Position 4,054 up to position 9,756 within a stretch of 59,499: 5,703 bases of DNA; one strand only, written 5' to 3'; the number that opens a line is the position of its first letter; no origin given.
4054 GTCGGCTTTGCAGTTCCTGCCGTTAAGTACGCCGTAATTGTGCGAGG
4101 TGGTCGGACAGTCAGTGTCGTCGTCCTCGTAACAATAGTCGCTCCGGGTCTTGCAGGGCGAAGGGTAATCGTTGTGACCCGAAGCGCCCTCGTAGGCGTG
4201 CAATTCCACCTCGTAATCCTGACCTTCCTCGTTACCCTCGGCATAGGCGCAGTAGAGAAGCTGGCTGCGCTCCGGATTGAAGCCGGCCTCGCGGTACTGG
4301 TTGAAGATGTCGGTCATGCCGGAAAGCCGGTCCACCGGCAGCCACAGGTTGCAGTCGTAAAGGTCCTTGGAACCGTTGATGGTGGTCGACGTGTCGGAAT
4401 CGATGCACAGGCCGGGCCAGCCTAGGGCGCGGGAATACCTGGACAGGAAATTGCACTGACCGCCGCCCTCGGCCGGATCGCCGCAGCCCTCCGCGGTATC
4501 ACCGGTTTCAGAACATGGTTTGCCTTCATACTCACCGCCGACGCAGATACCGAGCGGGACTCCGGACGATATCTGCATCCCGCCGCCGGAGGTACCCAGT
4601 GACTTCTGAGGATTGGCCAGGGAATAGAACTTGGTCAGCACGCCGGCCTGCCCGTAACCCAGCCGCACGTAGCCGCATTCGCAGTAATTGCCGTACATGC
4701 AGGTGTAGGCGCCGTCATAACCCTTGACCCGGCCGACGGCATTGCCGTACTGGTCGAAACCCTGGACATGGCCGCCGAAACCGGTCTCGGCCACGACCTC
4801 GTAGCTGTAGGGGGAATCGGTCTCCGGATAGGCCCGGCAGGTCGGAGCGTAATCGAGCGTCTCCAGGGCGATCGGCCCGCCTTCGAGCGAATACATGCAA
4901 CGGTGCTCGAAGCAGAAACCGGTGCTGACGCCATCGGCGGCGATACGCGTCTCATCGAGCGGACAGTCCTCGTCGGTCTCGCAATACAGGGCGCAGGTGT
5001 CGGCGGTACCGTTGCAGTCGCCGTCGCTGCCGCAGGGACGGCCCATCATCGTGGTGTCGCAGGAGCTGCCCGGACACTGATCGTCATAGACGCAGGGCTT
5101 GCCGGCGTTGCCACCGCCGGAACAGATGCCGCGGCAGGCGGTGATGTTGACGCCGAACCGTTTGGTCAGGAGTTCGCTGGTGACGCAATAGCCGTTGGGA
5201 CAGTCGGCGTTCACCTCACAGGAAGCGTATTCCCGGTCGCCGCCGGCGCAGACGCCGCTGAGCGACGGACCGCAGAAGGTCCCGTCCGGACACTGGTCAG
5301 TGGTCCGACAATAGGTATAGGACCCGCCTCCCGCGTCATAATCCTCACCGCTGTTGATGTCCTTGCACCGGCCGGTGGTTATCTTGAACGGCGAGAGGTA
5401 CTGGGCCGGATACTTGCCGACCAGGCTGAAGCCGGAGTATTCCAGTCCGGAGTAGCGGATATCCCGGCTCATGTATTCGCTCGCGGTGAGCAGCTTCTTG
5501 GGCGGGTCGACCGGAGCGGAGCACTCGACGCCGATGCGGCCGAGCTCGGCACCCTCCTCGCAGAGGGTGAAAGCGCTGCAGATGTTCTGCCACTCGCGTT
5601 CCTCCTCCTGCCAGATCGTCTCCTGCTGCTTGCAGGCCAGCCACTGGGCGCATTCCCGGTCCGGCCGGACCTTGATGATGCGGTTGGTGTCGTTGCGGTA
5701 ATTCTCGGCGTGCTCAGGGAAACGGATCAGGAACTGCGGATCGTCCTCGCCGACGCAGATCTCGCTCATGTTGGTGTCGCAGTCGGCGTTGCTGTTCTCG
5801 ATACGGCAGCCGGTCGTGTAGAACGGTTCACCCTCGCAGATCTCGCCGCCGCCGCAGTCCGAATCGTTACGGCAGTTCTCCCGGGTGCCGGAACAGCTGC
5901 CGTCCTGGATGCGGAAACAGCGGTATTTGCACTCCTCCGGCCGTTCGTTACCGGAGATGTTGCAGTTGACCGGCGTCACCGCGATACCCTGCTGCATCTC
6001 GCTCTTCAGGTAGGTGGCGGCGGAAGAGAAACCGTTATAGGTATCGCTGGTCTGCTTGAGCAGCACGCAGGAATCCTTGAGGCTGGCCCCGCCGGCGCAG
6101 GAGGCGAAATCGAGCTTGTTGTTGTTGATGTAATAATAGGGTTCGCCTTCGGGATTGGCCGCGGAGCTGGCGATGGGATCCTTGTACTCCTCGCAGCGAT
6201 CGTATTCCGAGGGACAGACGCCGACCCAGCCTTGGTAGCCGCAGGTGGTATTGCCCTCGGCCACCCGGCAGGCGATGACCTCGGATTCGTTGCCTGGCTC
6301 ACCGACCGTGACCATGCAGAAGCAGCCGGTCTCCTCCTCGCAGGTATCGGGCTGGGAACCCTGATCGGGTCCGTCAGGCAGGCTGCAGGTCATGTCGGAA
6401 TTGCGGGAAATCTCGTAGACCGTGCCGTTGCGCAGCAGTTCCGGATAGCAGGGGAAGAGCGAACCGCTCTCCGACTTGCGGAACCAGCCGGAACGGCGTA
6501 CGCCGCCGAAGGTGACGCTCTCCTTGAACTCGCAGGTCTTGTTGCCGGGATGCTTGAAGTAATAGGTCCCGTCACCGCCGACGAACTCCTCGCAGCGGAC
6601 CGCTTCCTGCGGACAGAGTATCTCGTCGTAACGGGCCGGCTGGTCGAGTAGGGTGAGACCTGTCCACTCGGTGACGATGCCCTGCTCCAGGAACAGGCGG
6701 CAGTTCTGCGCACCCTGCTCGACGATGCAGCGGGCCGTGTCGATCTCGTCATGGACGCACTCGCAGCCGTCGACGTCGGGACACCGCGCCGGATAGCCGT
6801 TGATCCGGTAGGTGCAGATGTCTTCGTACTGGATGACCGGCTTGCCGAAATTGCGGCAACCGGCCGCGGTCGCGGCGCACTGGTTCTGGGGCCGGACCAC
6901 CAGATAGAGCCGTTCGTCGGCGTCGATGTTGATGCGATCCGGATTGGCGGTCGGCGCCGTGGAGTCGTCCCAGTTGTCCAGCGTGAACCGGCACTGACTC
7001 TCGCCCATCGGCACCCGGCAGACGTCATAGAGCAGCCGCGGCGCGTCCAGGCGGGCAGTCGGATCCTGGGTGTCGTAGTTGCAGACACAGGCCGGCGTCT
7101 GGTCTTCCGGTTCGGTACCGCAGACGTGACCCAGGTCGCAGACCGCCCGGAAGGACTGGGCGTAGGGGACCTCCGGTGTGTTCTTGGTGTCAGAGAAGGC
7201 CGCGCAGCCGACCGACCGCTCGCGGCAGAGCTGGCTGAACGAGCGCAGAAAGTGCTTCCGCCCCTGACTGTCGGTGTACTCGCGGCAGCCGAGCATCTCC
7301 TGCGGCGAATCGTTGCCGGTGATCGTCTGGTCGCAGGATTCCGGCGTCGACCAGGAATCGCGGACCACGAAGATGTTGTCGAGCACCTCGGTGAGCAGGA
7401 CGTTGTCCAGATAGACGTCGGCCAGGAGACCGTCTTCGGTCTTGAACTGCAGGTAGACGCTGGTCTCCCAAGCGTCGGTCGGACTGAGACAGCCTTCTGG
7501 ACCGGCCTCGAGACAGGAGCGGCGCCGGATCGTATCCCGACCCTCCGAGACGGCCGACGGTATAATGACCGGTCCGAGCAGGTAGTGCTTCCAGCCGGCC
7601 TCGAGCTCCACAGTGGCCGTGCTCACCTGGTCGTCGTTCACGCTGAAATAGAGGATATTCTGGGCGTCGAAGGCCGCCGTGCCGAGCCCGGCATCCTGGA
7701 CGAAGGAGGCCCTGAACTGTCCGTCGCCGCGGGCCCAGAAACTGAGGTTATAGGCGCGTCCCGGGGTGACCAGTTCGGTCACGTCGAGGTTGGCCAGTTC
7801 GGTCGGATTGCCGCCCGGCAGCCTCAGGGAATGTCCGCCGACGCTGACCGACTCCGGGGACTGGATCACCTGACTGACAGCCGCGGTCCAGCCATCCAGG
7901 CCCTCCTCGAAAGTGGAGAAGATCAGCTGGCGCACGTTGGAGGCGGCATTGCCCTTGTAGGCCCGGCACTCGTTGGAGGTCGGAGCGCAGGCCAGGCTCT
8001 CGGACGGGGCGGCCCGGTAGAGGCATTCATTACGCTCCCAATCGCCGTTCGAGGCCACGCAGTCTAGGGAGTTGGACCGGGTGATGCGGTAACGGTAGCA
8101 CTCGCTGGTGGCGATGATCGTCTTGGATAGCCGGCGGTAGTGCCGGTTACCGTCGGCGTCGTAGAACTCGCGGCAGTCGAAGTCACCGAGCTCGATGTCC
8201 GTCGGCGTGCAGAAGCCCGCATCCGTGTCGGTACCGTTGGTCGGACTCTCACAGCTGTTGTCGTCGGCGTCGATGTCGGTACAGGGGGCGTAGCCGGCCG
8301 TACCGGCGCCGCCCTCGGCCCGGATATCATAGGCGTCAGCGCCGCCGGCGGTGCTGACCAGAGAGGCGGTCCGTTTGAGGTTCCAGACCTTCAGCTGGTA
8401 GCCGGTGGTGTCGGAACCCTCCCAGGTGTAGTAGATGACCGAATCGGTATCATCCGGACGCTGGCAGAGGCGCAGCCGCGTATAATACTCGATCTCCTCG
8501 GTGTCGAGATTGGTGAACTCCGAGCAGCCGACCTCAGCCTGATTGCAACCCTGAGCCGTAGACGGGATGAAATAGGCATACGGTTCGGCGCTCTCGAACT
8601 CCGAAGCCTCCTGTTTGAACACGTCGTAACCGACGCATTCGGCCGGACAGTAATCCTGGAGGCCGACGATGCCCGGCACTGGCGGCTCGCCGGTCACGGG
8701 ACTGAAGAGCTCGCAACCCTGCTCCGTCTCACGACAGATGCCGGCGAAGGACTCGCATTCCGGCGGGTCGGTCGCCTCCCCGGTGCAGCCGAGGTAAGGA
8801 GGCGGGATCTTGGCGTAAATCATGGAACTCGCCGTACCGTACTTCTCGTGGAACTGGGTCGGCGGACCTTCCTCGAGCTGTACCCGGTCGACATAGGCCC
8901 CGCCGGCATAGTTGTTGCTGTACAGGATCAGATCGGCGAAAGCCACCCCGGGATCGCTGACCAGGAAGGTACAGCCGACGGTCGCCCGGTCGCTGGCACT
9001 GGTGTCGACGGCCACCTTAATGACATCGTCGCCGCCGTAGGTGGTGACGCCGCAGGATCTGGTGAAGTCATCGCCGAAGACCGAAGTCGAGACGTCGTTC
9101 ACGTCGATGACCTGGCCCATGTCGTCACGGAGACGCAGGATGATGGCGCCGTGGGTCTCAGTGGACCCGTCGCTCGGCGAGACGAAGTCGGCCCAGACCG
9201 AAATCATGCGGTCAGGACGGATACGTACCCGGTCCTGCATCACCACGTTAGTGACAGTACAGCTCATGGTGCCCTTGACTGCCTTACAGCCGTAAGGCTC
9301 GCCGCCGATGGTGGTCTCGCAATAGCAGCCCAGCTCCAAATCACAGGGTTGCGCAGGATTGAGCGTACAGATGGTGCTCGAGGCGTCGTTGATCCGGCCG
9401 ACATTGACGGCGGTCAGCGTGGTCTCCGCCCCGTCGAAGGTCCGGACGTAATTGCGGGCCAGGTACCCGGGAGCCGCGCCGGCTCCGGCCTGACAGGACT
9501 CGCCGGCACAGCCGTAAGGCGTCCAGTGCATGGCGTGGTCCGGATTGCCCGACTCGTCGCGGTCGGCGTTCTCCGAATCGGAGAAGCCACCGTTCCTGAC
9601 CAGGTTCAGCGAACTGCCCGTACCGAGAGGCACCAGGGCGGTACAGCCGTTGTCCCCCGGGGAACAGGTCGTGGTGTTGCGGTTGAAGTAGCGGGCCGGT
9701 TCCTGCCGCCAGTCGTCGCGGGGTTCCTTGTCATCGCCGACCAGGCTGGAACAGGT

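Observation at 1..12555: Giant 3270-aa Cys-rich surface protein in a three-gene locus with a Ca-binding-repeat anchor protein and a VirB6/TrbL-like membrane protein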

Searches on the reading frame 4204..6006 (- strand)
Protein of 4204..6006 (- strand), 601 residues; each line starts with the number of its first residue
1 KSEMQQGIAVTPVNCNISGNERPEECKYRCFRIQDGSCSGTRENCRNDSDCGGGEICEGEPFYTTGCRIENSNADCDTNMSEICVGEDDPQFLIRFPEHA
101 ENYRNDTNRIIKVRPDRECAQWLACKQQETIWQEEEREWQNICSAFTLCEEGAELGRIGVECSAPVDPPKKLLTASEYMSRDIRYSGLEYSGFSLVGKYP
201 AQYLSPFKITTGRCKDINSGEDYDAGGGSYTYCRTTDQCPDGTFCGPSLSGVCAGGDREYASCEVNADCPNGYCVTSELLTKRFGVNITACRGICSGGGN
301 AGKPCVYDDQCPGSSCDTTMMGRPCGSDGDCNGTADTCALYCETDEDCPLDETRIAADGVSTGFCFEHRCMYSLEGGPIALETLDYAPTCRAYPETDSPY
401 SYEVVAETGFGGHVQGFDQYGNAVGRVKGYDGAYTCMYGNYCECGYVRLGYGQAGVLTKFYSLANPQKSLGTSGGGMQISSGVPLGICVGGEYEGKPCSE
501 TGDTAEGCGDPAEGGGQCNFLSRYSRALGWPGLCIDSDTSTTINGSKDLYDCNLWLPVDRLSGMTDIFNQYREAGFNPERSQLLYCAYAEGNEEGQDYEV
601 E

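Call 101: search_solved_structures(query=A7, max_evalue=1)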
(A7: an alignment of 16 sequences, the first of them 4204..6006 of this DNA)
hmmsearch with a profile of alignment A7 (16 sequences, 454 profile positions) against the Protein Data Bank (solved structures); distinct sequences matched with E-value up to 1: 1.
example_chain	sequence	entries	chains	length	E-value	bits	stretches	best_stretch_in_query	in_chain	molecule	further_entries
5i1u_A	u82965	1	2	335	0.18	14.2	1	21-65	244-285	Germacradien-4-ol synthase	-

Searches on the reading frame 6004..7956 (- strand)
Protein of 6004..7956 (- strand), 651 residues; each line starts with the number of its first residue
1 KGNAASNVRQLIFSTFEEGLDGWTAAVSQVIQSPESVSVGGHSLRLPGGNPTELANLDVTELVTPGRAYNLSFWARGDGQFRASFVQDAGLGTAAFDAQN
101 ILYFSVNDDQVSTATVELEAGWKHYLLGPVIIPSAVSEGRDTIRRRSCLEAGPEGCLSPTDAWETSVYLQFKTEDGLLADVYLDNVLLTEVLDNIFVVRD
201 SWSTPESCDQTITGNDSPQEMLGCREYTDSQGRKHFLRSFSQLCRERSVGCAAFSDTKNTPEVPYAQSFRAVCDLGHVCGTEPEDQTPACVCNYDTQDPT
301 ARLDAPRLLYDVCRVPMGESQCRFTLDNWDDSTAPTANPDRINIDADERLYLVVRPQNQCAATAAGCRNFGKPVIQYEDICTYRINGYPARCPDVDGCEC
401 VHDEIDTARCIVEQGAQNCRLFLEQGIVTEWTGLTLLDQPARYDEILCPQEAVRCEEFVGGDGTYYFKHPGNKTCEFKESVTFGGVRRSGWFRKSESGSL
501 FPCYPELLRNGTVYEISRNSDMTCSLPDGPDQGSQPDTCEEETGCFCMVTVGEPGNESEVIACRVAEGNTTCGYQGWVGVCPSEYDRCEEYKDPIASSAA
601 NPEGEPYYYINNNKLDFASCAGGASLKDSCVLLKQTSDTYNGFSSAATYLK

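Call 98: search_solved_structures(query=A6, max_evalue=1)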
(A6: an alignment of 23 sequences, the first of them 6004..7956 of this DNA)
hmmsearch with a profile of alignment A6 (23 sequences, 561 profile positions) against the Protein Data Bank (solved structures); distinct sequences matched with E-value up to 1: 16.
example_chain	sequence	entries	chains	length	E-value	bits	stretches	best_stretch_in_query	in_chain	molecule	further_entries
4xup_A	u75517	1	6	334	2.1e-11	46.7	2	2-153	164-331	Endo-1,4-beta-xylanase C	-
4xun_A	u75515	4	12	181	1.9e-06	30.3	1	2-153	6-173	Endo-1,4-beta-xylanase C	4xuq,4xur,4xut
1gui_A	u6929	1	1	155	0.00032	23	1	61-151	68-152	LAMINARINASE 16A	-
2zex_A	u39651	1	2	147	0.00052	22.3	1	6-154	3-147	S-layer associated multidomain endoglucanase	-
2zey_A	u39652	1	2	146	0.00055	22.2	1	6-154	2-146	S-layer associated multidomain endoglucanase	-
2zew_A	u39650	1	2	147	0.00057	22.2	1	7-154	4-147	S-layer associated multidomain endoglucanase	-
3oea_A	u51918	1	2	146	0.00069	21.9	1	7-154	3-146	S-layer associated multidomain endoglucanase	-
4xuo_A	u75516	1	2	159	0.00074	21.8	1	5-152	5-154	Endo-1,4-beta-xylanase C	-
3oeb_A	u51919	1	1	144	0.0011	21.2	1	8-154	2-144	S-layer associated multidomain endoglucanase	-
4d0q_A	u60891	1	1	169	0.003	19.8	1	19-158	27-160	HYALURONATE LYASE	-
1h6x_A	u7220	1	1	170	0.0031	19.7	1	12-148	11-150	ENDO-1,4-BETA-XYLANASE Y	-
1dyo_A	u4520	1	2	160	0.0038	19.4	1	12-148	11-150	ENDO-1,4-BETA-XYLANASE Y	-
1h6y_A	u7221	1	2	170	0.0048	19.1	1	12-148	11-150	ENDO-1,4-BETA-XYLANASE Y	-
3jxs_A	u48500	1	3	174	0.049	15.8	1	54-152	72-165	Xylanase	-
1k42_A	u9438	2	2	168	0.057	15.6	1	54-150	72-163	Xylanase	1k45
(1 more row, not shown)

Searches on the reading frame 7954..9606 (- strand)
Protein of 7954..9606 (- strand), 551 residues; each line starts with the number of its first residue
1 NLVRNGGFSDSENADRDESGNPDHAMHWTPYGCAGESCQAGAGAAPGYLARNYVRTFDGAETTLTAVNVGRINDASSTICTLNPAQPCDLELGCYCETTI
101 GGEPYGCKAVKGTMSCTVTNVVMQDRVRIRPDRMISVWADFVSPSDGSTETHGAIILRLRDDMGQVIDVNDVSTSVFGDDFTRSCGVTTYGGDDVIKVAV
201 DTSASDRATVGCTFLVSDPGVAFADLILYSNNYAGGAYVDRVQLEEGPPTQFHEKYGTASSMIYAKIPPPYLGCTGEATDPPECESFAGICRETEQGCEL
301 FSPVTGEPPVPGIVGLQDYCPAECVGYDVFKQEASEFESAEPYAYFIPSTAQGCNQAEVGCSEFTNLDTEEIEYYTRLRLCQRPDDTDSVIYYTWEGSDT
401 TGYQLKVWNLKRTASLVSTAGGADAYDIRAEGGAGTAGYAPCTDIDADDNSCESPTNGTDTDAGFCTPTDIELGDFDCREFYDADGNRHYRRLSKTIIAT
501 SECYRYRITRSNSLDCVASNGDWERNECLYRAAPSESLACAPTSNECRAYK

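Call 97: search_solved_structures(query=A5, max_evalue=1)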
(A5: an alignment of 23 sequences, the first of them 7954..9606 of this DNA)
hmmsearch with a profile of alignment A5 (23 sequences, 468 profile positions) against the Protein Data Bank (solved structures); distinct sequences matched with E-value up to 1: 12.
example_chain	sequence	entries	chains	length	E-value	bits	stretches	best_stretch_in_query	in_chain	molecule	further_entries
4d0q_A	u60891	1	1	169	9.1e-06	28.1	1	1-159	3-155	HYALURONATE LYASE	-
1gui_A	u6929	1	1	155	1.2e-05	27.7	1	3-157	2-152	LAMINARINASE 16A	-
3jxs_A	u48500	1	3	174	0.00016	24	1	5-156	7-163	Xylanase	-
1k42_A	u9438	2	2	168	0.00041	22.7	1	5-155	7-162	Xylanase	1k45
4bj0_A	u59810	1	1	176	0.00077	21.8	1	5-156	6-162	XYLANASE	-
2y6j_A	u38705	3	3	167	0.00094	21.5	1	5-154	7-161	XYLANASE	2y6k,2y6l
2y64_A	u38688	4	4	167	0.0011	21.2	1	5-154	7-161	XYLANASE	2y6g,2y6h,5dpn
4mgq_A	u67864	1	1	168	0.0041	19.4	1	66-161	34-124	Glycosyl hydrolase family 10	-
5x7o_A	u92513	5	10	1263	0.09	15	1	1-159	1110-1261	Glycoside hydrolase family 31 alpha-glucosidase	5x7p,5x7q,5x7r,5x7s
12nz_A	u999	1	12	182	0.18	13.9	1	64-163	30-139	GH26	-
8xmz_A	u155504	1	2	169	0.34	13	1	69-142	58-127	T9SS C-terminal target domain-containing protein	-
2zez_A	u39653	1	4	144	0.36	13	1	50-157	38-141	S-layer associated multidomain endoglucanase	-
